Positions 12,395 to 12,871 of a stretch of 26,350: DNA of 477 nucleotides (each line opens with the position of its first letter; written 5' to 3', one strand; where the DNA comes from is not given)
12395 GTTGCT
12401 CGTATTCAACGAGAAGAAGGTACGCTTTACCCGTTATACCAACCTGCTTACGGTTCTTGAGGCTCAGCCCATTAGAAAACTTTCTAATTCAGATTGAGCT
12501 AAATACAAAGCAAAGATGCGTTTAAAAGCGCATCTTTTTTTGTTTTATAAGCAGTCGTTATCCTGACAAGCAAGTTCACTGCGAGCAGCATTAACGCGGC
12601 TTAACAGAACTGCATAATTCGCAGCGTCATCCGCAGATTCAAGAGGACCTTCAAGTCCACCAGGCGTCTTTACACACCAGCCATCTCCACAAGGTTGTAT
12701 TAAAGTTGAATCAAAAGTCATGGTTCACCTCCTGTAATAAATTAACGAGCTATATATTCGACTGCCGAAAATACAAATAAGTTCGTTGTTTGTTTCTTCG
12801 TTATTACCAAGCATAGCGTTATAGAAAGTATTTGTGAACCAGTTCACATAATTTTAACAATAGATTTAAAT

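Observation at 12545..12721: Unlisted 58-aa four-cysteine ORF with a perfect Shine-Dalgarno, sharing a bidirectional terminator with its convergent neighbour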

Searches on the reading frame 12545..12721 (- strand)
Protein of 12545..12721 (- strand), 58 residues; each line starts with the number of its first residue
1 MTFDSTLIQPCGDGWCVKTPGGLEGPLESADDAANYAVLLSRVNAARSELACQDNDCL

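Call 3: search_protein_families(library=pfam, proteins=[window:12545-12721:-], max_evalue=1)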
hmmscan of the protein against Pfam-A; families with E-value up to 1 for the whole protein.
window:12545-12721:- (58 aa): 0 families

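Call 4: search_protein_families(library=ncbifam, proteins=[window:12545-12721:-], max_evalue=1)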
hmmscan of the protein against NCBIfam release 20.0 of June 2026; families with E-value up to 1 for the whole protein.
window:12545-12721:- (58 aa): 0 families

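Call 6: find_homologous_proteins(query=window:12545-12721:-, max_evalue=0.01)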
Query window:12545-12721:- (58 aa): 51 proteins with E <= 0.01 among 51 candidates.
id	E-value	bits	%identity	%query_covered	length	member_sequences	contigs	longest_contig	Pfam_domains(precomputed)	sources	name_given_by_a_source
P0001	8.6e-33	128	100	100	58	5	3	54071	-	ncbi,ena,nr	ncbi:MAG: hypothetical protein KAT06_09155 [Gammaproteobacteria bacterium]|nr:hypothetical protein [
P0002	2.1e-31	124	98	98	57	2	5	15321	-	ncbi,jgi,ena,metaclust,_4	metaclust:\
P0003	3.9e-31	123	96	98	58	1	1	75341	-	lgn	-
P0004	5.9e-31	122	95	100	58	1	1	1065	-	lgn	-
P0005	1.7e-30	121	93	100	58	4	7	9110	-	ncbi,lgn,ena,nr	ncbi:MAG: hypothetical protein KAJ39_04150 [Gammaproteobacteria bacterium]|nr:hypothetical protein [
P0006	5.0e-30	119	93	100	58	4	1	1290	-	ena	-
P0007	4.7e-29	116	95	100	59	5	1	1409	-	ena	-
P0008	5.9e-29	116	91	100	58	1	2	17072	-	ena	-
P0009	2.0e-28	114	89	98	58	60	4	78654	-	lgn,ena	-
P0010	5.1e-28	113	88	98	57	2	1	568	-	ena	-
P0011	1.8e-27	111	91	98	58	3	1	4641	-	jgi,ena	-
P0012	1.8e-27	111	86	100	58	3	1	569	-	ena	-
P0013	2.5e-27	111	86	100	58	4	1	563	-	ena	-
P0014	3.2e-27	110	84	100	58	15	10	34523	-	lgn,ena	-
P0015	3.3e-27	110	88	100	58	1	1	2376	-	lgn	-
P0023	2.3e-26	108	83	100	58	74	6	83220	-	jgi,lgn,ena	-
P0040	1.7e-24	102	79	98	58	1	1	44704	-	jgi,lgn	jgi:hypothetical protein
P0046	6.5e-24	100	79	100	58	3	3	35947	-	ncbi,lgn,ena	-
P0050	2.6e-19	86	75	97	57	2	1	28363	-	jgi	-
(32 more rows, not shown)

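Call 9: search_protein_families(library=pfam, alignment_id=A1, max_evalue=10)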
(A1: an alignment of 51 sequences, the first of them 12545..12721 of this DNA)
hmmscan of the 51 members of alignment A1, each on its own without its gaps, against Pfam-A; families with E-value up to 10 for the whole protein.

A. member 1, window:12545-12721:- (58 aa): 0 families

B. families by the number of members that match (of 51 scanned): 2 families
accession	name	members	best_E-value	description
PF15486.11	DUF4644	2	0.075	Domain of unknown function (DUF4644)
PF22228.1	CofB_beta-rpt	1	0.032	CofB beta-repeat domain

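Call 10: find_encoding_contigs(protein=window:12545-12721:-, flank=6000, max_places=5)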
Protein window:12545-12721:- (58 aa): 6 contigs read that carry it; 4 places shown.
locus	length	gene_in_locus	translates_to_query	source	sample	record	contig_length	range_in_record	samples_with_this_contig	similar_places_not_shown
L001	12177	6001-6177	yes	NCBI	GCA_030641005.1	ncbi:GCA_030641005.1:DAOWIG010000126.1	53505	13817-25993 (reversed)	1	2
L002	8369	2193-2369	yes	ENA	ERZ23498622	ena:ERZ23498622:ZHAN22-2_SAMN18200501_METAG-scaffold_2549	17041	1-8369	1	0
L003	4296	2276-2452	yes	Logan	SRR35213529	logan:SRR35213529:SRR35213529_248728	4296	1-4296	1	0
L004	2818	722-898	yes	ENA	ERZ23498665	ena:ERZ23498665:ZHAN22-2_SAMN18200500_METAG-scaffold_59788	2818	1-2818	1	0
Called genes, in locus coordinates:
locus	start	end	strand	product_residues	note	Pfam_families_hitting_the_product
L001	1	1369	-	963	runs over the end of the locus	PF00149:Metallophos (weak)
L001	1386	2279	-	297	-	-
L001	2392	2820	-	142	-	PF00581:Rhodanese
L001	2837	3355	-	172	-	-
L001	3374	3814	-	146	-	PF01957:NfeD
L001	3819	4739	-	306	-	PF01145:Band_7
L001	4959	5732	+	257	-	PF01171:ATP_bind_3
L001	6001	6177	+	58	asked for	-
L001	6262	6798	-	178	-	PF04353:Rsd_AlgQ (weak), PF01814:Hemerythrin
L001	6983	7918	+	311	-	PF02645:DegV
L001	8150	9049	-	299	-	PF03881:Fructosamin_kin, PF01636:APH (weak)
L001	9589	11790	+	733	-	PF17764:PriA_3primeBD, PF00270:DEAD, PF04851:ResIII, PF18319:Zn_ribbon_PriA, PF00271:Helicase_C, PF18074:PriA_C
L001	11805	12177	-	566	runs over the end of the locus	PF00012:HSP70, PF06723:MreB_Mbl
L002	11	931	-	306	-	PF01145:Band_7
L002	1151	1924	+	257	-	PF01171:ATP_bind_3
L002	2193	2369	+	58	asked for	-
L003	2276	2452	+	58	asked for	-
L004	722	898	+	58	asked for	-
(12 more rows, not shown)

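Call 11: find_encoding_contigs(protein=P0050, flank=5000, max_places=2)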
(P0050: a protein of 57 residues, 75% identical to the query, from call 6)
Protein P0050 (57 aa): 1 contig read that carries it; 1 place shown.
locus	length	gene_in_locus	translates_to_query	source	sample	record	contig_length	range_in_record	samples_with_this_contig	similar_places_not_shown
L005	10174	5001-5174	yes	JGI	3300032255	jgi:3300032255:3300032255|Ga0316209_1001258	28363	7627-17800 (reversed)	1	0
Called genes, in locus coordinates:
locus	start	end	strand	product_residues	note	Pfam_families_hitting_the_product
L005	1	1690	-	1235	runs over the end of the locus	PF02574:S-methyl_trans, PF00809:Pterin_bind, PF02607:B12-binding_2, PF02310:B12-binding, PF02965:Met_synt_B12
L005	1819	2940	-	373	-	PF11563:Protoglobin, PF00990:GGDEF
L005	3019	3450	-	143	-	-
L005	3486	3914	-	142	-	PF00581:Rhodanese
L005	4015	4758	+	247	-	PF01171:ATP_bind_3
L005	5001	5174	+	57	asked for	-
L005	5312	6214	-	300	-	PF03881:Fructosamin_kin, PF01636:APH (weak)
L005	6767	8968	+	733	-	PF17764:PriA_3primeBD, PF00270:DEAD, PF04851:ResIII, PF18319:Zn_ribbon_PriA, PF00271:Helicase_C, PF18074:PriA_C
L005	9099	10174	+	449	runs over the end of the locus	-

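Call 12: find_encoding_contigs(protein=P0046, flank=5000, max_places=2)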
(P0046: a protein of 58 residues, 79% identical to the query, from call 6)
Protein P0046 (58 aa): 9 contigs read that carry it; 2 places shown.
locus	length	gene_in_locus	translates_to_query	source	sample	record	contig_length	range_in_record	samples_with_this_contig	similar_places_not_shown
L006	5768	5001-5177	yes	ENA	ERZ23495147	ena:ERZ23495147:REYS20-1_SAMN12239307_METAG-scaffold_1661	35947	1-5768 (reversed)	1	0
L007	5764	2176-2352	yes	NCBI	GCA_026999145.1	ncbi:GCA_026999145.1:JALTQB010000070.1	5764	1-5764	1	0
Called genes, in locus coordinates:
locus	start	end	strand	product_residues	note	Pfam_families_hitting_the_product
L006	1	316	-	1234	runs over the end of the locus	PF02574:S-methyl_trans, PF00809:Pterin_bind, PF02607:B12-binding_2, PF02310:B12-binding, PF02965:Met_synt_B12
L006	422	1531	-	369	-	PF11563:Protoglobin, PF00990:GGDEF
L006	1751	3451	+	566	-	PF00916:Sulfate_transp, PF01740:STAS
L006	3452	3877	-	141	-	PF00581:Rhodanese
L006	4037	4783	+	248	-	PF01171:ATP_bind_3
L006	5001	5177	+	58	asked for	-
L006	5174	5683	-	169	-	PF00689:Cation_ATPase_C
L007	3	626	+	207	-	?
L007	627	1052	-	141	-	PF00581:Rhodanese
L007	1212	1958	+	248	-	PF01171:ATP_bind_3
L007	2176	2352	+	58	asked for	-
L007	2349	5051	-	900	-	PF00690:Cation_ATPase_N, PF00122:E1-E2_ATPase, PF00702:Hydrolase, PF13246:Cation_ATPase, PF00689:Cation_ATPase_C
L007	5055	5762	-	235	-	?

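Call 13: find_encoding_contigs(protein=P0040, flank=5000, max_places=2)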
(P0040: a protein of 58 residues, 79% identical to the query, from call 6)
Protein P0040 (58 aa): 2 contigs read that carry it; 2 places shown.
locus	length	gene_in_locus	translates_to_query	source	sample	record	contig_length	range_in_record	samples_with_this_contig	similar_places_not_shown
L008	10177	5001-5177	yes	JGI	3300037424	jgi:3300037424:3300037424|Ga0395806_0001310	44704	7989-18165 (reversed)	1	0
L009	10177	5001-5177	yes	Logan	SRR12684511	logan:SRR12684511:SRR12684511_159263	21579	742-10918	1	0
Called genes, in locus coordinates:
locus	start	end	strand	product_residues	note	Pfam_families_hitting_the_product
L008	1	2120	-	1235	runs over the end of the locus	PF02574:S-methyl_trans, PF00809:Pterin_bind, PF02607:B12-binding_2, PF02310:B12-binding, PF02965:Met_synt_B12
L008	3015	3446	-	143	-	-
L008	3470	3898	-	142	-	PF00581:Rhodanese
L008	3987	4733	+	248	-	PF01171:ATP_bind_3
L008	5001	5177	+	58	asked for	-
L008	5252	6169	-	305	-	PF03881:Fructosamin_kin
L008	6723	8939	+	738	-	PF17764:PriA_3primeBD, PF00270:DEAD, PF04851:ResIII, PF18319:Zn_ribbon_PriA, PF00271:Helicase_C (weak), PF18074:PriA_C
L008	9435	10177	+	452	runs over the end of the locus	-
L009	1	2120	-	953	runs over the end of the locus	?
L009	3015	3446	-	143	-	-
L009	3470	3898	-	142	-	PF00581:Rhodanese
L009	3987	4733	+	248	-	PF01171:ATP_bind_3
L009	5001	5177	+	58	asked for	-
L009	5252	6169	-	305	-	PF03881:Fructosamin_kin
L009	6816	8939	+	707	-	PF17764:PriA_3primeBD, PF00270:DEAD, PF04851:ResIII, PF18319:Zn_ribbon_PriA, PF00271:Helicase_C (weak), PF18074:PriA_C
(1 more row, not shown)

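Call 14: find_encoding_contigs(protein=P0023, flank=5000, max_places=2)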
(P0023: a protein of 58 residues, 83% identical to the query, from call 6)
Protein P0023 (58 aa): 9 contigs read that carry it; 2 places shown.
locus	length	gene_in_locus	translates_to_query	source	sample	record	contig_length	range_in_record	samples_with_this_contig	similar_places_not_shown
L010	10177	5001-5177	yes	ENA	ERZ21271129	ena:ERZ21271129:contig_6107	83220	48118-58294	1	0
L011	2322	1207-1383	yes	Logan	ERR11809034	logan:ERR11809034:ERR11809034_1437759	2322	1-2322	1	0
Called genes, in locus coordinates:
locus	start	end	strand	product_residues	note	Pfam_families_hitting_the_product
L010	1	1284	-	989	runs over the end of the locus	PF02574:S-methyl_trans, PF00809:Pterin_bind, PF02607:B12-binding_2, PF02310:B12-binding, PF02965:Met_synt_B12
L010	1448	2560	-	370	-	PF11563:Protoglobin, PF00990:GGDEF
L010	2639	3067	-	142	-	-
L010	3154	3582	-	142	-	PF00581:Rhodanese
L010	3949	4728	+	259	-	PF01171:ATP_bind_3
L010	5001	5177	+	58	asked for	-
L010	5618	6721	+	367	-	PF13531:SBP_bac_11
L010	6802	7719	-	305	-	PF03881:Fructosamin_kin, PF01636:APH (weak)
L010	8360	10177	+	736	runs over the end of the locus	PF17764:PriA_3primeBD, PF00270:DEAD, PF04851:ResIII, PF18319:Zn_ribbon_PriA, PF00271:Helicase_C (weak), PF18074:PriA_C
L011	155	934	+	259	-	PF01171:ATP_bind_3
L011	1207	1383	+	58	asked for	-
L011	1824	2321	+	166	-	?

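Call 16: search_protein_representatives(alignment_id=A1)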
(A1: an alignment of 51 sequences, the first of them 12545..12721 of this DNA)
Query: 51 sequences, 58 profile positions. Proteins with E-value up to 0.001 (for the whole library): 33; up to 1e-10: 2; up to 1e-30: 0. The best 33 are listed.
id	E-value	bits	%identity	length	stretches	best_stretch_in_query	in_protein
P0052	7.0e-18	80.0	-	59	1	1-57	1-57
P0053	9.1e-12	60.5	-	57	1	5-55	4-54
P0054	2.0e-10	56.2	-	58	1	5-57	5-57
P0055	4.8e-10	55.0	-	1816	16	17-34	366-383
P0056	1.7e-09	53.2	-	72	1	2-57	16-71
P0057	4.4e-09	51.9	-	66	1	4-52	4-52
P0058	4.5e-09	51.8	-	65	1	3-57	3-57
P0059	2.3e-08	49.6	-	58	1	7-57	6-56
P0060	2.3e-08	49.6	-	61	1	12-57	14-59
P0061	3.5e-08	49.0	-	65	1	11-57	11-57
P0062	2.7e-07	46.1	-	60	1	13-57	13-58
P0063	3.4e-07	45.8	-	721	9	3-17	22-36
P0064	6.2e-07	45.0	-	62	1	7-56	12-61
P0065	3.0e-06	42.8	-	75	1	13-50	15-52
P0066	1.0e-05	41.1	-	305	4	8-33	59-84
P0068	1.9e-05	40.3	-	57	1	1-48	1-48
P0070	2.2e-05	40.0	-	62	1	4-51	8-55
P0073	6.3e-05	38.6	-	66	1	12-50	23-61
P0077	2.0e-04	37.0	-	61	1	13-51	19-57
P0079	3.1e-04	36.4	-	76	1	13-49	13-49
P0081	5.0e-04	35.7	-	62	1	13-54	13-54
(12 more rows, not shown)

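Call 19: search_protein_families(library=pfam, alignment_id=A2, max_evalue=10)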
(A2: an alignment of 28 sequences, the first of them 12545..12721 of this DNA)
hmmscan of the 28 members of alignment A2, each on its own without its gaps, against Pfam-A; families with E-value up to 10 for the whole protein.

A. member 1, window:12545-12721:- (58 aa): 0 families

B. families by the number of members that match (of 28 scanned): 4 families
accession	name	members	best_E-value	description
PF19837.4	DUF6316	5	0.019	Domain of unknown function (DUF6316)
PF19419.5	DUF5983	2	0.035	Family of unknown function (DUF5983) C-terminal domain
PF22228.1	CofB_beta-rpt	1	0.032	CofB beta-repeat domain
PF09954.14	DUF2188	1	0.14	Uncharacterized protein conserved in bacteria (DUF2188)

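Call 20: search_protein_families(library=ncbifam, alignment_id=A2, max_evalue=10)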
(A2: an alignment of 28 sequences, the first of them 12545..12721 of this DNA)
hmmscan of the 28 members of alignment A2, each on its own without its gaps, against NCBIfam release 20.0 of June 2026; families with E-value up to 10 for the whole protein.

A. member 1, window:12545-12721:- (58 aa): 0 families

B. families by the number of members that match (of 28 scanned): 5 families
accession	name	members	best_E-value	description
NF032894.1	APH_3pp_Ia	1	0.026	aminoglycoside O-phosphotransferase APH(3'')-Ia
TIGR00523.1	eIF-1A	1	0.066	translation initiation factor eIF-1A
NF033209.1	16S_rRNA_Rmt_B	1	0.067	RmtB family 16S rRNA (guanine(1405)-N(7))-methyltransferase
NF002270.0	PRK01202.1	1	0.13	glycine cleavage system protein GcvH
NF049868.1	FhaB_Rv0019c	1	0.14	FHA domain-containing protein FhaB/FipA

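Call 21: search_solved_structures(query=A2, max_evalue=10, show_alignments=3)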
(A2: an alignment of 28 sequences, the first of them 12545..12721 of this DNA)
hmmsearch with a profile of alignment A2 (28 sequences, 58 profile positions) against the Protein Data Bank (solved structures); distinct sequences matched with E-value up to 10: 5.
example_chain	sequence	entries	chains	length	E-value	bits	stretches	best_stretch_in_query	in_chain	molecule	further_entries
6gel_A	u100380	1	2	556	0.12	14.9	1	34-56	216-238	Green fluorescent protein,Optimized Ratiometric Calcium Sensor,Green fluorescent protein,G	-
6gez_A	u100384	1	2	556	0.12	14.9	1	34-56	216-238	Green fluorescent protein,Optimized Ratiometric Calcium Sensor,Green fluorescent protein,G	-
5j6b_A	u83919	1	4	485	0.46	13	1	20-51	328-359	Aldehyde dehydrogenase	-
7rup_A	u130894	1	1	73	1.4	11.5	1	8-34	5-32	GRB10-interacting GYF protein 2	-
7ruq_A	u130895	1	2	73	2.3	10.8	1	11-34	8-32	GRB10-interacting GYF protein 1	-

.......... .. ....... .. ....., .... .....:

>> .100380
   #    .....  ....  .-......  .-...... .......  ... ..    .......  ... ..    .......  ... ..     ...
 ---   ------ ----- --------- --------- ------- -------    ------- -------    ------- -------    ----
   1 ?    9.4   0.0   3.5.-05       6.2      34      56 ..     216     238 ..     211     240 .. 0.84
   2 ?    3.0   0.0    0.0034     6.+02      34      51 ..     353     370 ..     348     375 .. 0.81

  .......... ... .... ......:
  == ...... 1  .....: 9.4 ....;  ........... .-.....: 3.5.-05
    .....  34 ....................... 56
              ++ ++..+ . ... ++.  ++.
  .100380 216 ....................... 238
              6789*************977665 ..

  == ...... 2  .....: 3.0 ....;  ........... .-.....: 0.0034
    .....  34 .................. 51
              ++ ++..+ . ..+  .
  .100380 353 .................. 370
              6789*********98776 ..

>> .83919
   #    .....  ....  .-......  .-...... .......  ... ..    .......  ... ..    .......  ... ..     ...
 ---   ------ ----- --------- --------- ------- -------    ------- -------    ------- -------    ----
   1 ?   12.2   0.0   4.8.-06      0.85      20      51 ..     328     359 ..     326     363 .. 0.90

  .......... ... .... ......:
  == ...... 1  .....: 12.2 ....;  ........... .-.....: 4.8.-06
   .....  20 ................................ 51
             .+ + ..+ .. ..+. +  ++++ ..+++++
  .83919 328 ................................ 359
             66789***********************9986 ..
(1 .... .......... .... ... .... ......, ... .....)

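Call 22: find_homologous_proteins(query=A2, max_evalue=0.001)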
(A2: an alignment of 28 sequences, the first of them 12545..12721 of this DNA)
Query A2 (28 sequences) (58 aa, profile of the alignment): 75 proteins with E <= 0.001 among 170 candidates.
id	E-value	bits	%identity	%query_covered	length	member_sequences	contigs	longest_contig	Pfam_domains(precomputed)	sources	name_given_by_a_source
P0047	2.8e-24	102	79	100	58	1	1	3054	-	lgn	-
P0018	4.8e-24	101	86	98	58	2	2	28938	-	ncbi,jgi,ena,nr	ncbi:MAG: hypothetical protein OEW99_10490 [Gammaproteobacteria bacterium]|nr:hypothetical protein [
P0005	6.2e-24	101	93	100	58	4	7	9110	-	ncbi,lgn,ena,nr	ncbi:MAG: hypothetical protein KAJ39_04150 [Gammaproteobacteria bacterium]|nr:hypothetical protein [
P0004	6.6e-24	101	95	100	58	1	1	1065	-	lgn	-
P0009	6.9e-24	101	89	98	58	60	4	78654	-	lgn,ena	-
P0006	1.1e-23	100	93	100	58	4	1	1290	-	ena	-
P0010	1.3e-23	100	88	98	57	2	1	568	-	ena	-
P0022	1.3e-23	100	88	97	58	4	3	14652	-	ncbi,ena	-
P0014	1.5e-23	100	84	100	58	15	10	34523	-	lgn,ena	-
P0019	1.6e-23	99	88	98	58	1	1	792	-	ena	-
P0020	2.0e-23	99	88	98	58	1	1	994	-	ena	-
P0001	2.7e-23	99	100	100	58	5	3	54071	-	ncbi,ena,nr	ncbi:MAG: hypothetical protein KAT06_09155 [Gammaproteobacteria bacterium]|nr:hypothetical protein [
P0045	3.5e-23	98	81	100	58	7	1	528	-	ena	-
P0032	3.8e-23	98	83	100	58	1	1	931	-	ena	-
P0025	4.2e-23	98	83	100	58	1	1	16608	-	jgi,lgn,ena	-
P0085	5.7e-23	98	59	100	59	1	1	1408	-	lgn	-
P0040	7.7e-23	97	79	98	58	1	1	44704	-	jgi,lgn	jgi:hypothetical protein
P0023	1.2e-22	97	83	100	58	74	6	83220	-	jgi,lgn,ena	-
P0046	1.1e-20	90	79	100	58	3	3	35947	-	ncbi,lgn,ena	-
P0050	2.5e-20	89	75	97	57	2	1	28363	-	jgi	-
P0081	1.5e-17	80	38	78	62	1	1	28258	-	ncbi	-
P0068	1.8e-17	80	40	90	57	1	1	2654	-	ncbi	-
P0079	3.1e-17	79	42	78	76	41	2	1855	-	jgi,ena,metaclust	metaclust:\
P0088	4.7e-17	79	67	93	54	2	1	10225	-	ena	-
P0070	2.5e-16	76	40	81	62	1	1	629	-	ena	-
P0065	1.1e-15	74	51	67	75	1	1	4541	-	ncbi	-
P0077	3.4e-15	73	41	67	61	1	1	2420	-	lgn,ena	-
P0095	1.1e-14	71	42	83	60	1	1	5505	-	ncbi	-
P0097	1.0e-13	68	53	66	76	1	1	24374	-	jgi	jgi:hypothetical protein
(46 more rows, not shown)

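Call 24: search_protein_families(library=pfam, proteins=[P0065, P0079, P0081, P0068, P0077, P0073, P0070, P0057, P0064, P0097], max_evalue=10)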
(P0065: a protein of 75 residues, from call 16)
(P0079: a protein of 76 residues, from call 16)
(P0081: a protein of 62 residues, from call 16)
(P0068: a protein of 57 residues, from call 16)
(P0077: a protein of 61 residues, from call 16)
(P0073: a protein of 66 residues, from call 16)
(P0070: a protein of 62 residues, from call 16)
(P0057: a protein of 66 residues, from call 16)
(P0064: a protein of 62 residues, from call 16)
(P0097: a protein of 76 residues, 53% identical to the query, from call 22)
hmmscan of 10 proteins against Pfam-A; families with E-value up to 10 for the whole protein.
P0065 (75 aa): 1 family
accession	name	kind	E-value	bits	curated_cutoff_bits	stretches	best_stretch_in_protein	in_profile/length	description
PF19837.4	DUF6316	-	0.097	12.9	28.5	1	11-38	17-45/55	Domain of unknown function (DUF6316)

P0079 (76 aa): 0 families

P0081 (62 aa): 1 family
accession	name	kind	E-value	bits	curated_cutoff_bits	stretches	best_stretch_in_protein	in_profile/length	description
PF19837.4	DUF6316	-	0.13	12.5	28.5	1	23-38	32-47/55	Domain of unknown function (DUF6316)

P0068 (57 aa): 1 family
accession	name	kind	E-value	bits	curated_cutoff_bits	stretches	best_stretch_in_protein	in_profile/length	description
PF19837.4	DUF6316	-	0.19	12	28.5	1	10-37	18-46/55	Domain of unknown function (DUF6316)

P0077 (61 aa): 1 family
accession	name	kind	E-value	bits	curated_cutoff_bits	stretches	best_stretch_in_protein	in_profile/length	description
PF19837.4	DUF6316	-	0.14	12.4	28.5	1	18-44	20-47/55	Domain of unknown function (DUF6316)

P0073 (66 aa): 0 families

P0070 (62 aa): 1 family
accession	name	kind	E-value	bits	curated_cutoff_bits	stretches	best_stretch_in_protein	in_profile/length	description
PF19837.4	DUF6316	-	0.019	15.2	28.5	1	12-42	16-47/55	Domain of unknown function (DUF6316)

P0057 (66 aa): 0 families

P0064 (62 aa): 0 families

P0097 (76 aa): 0 families

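Call 27: find_related_loci(query=A1, collection=genome_contigs, flank=5000)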
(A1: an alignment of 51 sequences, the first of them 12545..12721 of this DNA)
Query A1 (58 aa) in genome_contigs; peptide patterns used: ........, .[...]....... (x = any residue, [..] = any of these).
38 stretches matched a pattern; 10 encode a relative of the query (tblastn E <= 1e-3); 10 distinct loci.
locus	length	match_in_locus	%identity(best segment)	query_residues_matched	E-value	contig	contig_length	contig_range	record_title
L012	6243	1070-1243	98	1-58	4e-36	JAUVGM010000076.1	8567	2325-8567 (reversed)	MAG: Gammaproteobacteria bacterium isolate CSMAG_376 CSMAG_376_k141_613427_length_8567_cov_6.8057, whole genome shotgun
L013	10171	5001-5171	91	1-57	4e-33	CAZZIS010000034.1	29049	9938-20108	MAG TPA_asm: uncultured Thioalkalispiraceae bacterium isolate SRP128015_co1_108 genome assembly, contig: NODE_1848_lengt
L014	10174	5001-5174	86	1-58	7e-33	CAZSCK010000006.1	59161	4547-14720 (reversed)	MAG TPA_asm: uncultured Thioalkalispiraceae bacterium isolate SRP128015_co3_166 genome assembly, contig: NODE_295_length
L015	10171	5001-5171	91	1-57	8e-33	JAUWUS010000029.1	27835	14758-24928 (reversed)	MAG: Gammaproteobacteria bacterium isolate CSMAG_2612 CSMAG_2612_k141_488477_length_27835_cov_7.4797, whole genome shotg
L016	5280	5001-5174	86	1-58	8e-32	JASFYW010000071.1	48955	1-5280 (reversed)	MAG: Woeseiaceae bacterium isolate MAY_MAG_00009 ALL_000000000386, whole genome shotgun sequence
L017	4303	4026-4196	81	1-57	3e-31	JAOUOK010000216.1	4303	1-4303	MAG: Gammaproteobacteria bacterium isolate 8_1_Oct_SF_Bin111 8_1_Oct_SF_Bin111_scaffold_26429_c1, whole genome shotgun s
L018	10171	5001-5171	81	1-57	6e-31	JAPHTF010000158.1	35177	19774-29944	MAG: Gammaproteobacteria bacterium isolate N1M-Bin_14 c_000000452703, whole genome shotgun sequence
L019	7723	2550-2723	84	1-58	5e-31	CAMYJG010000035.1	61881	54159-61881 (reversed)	MAG: uncultured Ectothiorhodospiraceae bacterium isolate ES_Gamma_069 genome assembly, contig: scaffold_828, whole genom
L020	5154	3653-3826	79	1-58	1e-29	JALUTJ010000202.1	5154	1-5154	MAG: Chromatiales bacterium isolate S146_metabat2_scaf2bin.254 S146_NODE_18675_length_5154_cov_2.461906, whole genome sh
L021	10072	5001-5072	46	1-24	6e-5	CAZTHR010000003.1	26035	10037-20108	MAG TPA_asm: uncultured Lentisphaeraceae bacterium isolate SRP350583_co4_66 genome assembly, contig: NODE_1824_length_26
